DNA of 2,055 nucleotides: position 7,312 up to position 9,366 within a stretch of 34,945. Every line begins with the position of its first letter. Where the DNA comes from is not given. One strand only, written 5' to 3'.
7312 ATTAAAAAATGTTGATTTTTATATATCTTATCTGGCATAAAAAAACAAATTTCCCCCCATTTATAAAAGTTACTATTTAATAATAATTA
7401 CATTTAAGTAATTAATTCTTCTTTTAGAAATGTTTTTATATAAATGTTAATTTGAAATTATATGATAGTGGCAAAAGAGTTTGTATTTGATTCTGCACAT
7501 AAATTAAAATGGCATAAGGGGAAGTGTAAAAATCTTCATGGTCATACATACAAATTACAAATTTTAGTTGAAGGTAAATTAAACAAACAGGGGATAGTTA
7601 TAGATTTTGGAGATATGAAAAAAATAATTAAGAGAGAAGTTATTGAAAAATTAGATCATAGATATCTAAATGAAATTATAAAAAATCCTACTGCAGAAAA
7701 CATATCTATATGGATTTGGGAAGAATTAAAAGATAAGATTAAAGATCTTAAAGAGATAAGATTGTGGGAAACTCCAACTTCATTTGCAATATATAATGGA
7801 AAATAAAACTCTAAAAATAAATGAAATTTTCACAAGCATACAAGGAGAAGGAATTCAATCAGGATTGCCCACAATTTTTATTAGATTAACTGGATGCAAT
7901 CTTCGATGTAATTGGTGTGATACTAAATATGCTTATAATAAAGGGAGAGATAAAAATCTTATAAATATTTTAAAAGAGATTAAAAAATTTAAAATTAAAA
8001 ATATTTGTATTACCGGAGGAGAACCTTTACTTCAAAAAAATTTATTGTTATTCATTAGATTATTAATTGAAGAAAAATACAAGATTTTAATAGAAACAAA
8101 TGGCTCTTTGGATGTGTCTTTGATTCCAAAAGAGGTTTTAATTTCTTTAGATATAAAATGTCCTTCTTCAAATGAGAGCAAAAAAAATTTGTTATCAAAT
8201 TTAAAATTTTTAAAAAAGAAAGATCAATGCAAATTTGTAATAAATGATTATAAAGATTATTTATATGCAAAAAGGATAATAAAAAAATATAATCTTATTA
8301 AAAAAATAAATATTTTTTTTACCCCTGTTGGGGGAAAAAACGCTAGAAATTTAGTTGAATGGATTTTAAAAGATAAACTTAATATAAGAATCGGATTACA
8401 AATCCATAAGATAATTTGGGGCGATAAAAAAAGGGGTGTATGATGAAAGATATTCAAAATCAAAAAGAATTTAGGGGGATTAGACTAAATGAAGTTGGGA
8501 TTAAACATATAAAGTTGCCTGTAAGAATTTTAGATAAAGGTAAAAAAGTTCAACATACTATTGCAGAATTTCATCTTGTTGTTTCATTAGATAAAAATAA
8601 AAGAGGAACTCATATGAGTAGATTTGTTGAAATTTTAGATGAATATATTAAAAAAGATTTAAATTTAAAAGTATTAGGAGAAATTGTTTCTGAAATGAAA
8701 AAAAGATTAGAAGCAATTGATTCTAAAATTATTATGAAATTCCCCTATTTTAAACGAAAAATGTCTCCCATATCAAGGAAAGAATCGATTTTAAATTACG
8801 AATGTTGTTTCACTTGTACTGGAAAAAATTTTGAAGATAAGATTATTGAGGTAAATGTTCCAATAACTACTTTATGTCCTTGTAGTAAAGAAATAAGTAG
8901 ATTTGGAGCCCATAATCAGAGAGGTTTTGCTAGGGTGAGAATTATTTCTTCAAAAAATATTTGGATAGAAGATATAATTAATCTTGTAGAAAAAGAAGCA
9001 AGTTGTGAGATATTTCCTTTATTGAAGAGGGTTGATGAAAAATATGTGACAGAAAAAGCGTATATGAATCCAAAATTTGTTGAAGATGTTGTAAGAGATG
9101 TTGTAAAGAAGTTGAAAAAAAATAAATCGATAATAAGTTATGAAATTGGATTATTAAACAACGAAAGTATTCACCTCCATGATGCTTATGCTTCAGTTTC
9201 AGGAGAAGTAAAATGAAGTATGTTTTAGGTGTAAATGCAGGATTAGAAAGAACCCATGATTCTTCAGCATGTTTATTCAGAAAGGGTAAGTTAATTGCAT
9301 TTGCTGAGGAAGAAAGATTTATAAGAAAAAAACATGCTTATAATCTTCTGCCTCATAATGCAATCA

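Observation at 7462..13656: Complete preQ0 (7-deazaguanine) pathway translationally coupled to sugar-tailoring enzymes: candidate route to an undescribed glycosylated/carbamoylated 7-deazaguanine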

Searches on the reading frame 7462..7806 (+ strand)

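Call 3: search_protein_families(library=pfam, proteins=[window:7462-7806:+], max_evalue=0.01)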
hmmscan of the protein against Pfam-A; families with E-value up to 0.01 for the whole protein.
window:7462-7806:+ (114 aa): 1 family
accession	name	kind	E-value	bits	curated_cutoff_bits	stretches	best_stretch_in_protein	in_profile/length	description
PF01242.24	PTPS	-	1e-37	129.2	22.4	1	3-113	2-120/121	6-pyruvoyl tetrahydropterin synthase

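Call 4: search_protein_families(library=ncbifam, proteins=[window:7462-7806:+], max_evalue=0.01)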
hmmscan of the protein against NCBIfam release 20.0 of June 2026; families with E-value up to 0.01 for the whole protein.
window:7462-7806:+ (114 aa): 3 families
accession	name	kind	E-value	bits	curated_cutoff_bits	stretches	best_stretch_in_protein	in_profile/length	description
TIGR03367.1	queuosine_QueD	equivalog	5.2e-31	106.9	89.25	1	3-90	2-91/92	6-carboxytetrahydropterin synthase QueD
TIGR00039.1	6PTHBS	subfamily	4.2e-30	104.6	125.5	1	2-114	3-122/124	6-pyruvoyl tetrahydropterin synthase/6-carboxytetrahydropterin synthase family protein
TIGR03112.1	6_pyr_pter_rel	hypoth_equivalog_domain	5.2e-09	36.4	69.35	1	7-107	5-108/113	6-pyruvoyl tetrahydropterin synthase-related domain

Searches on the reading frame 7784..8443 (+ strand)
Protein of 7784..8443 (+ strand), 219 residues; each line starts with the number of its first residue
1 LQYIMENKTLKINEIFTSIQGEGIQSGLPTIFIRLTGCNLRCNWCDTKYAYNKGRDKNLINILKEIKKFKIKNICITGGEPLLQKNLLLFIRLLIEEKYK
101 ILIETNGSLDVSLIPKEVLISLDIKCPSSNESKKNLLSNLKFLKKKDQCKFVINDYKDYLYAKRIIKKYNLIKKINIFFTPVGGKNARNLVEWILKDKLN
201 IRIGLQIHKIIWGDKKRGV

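Call 3: search_protein_families(library=pfam, proteins=[window:7784-8443:+], max_evalue=0.01)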
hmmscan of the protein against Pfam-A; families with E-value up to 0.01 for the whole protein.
window:7784-8443:+ (219 aa): 2 families
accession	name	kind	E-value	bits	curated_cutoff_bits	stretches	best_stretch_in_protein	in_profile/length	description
PF04055.27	Radical_SAM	-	7.3e-16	59.2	29.5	1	35-175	4-146/166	Radical SAM superfamily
PF13353.11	Fer4_12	-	9.5e-07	29.6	22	1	19-120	1-107/137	4Fe-4S single cluster domain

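Call 4: search_protein_families(library=ncbifam, proteins=[window:7784-8443:+], max_evalue=0.01)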
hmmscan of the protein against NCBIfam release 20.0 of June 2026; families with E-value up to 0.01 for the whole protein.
window:7784-8443:+ (219 aa): 50 families (the best 25 are shown)
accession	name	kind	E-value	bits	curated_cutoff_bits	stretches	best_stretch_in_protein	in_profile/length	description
TIGR04349.1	rSAM_QueE_gams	hypoth_equivalog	2.4e-74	249.6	300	1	10-216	1-208/210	7-carboxy-7-deazaguanine synthase QueE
TIGR03963.1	rSAM_QueE_Clost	equivalog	3e-61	206.9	260.1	1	11-219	2-219/219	putative 7-carboxy-7-deazaguanine synthase QueE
TIGR03365.1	Bsubt_queE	equivalog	1.8e-30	106.3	206.1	1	9-214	2-234/238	7-carboxy-7-deazaguanine synthase QueE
TIGR04322.1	rSAM_QueE_Ecoli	equivalog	1.1e-24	87.1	200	2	16-58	1-43/215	7-carboxy-7-deazaguanine synthase QueE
TIGR02495.1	NrdG2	equivalog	1.7e-15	56.9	131.15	1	27-130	15-127/193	anaerobic ribonucleoside-triphosphate reductase activating protein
TIGR04508.1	queE_Cx14CxxC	equivalog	1.6e-14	54.3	240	1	11-130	2-133/208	7-carboxy-7-deazaguanine synthase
TIGR02666.1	moaA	equivalog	4.5e-10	39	284.05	1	38-108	20-101/336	GTP 3',8-cyclase MoaA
TIGR02493.1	PFLA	equivalog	2.1e-09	37.1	231.75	1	14-134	6-136/235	pyruvate formate-lyase-activating protein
TIGR04317.1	W_rSAM_matur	equivalog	3.2e-09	36.4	380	1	30-171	5-161/349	tungsten cofactor oxidoreductase radical SAM maturase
TIGR02668.1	moaA_archaeal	equivalog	7e-09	35.1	325.25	1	37-109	19-96/303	GTP 3',8-cyclase MoaA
NF001199.0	PRK00164.2-1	equivalog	1e-08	34.7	231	1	37-109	21-98/308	GTP 3',8-cyclase MoaA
TIGR04251.1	SCM_rSAM_ScmF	equivalog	4.9e-08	32.7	400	1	30-110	5-93/353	SynChlorMet cassette radical SAM/SPASM protein ScmF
NF050035.1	rSAM_WgK_link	exception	8.7e-08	31.5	650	1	37-201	18-176/367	radical SAM/SPASM peptide maturase WgkB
TIGR04054.1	rSAM_NirJ1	equivalog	8.9e-08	31.1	650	1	30-109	38-121/387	putative heme d1 biosynthesis radical SAM protein NirJ1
NF038283.1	viperin_w_prok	equivalog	5e-07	29.2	180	1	37-118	11-103/281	viperin family antiviral radical SAM protein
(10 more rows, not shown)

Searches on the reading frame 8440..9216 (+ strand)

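Call 3: search_protein_families(library=pfam, proteins=[window:8440-9216:+], max_evalue=0.01)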
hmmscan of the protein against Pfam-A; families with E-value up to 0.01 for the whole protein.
window:8440-9216:+ (258 aa): 1 family
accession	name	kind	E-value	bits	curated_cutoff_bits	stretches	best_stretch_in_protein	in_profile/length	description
PF02649.19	GCHY-1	-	1e-86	291.1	25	1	2-251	1-260/260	Type I GTP cyclohydrolase folE2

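Call 4: search_protein_families(library=ncbifam, proteins=[window:8440-9216:+], max_evalue=0.01)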
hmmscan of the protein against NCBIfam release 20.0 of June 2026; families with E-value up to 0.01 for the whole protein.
window:8440-9216:+ (258 aa): 4 families
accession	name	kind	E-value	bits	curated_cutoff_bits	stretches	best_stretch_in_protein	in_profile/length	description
NF010200.1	PRK13674.1-1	equivalog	1.8e-78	263.8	215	1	3-253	1-268/270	GTP cyclohydrolase FolE2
TIGR00294.2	TIGR00294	equivalog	1e-43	149.7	220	2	155-255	186-292/302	GTP cyclohydrolase MptA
NF010204.0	PRK13675.1-1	equivalog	5.2e-27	94.9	468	1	8-252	8-264/267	GTP cyclohydrolase IV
NF045957.1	MHO_1590_dom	subfamily_domain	0.0017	18.6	42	1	201-246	16-61/81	MHO_1590 family protein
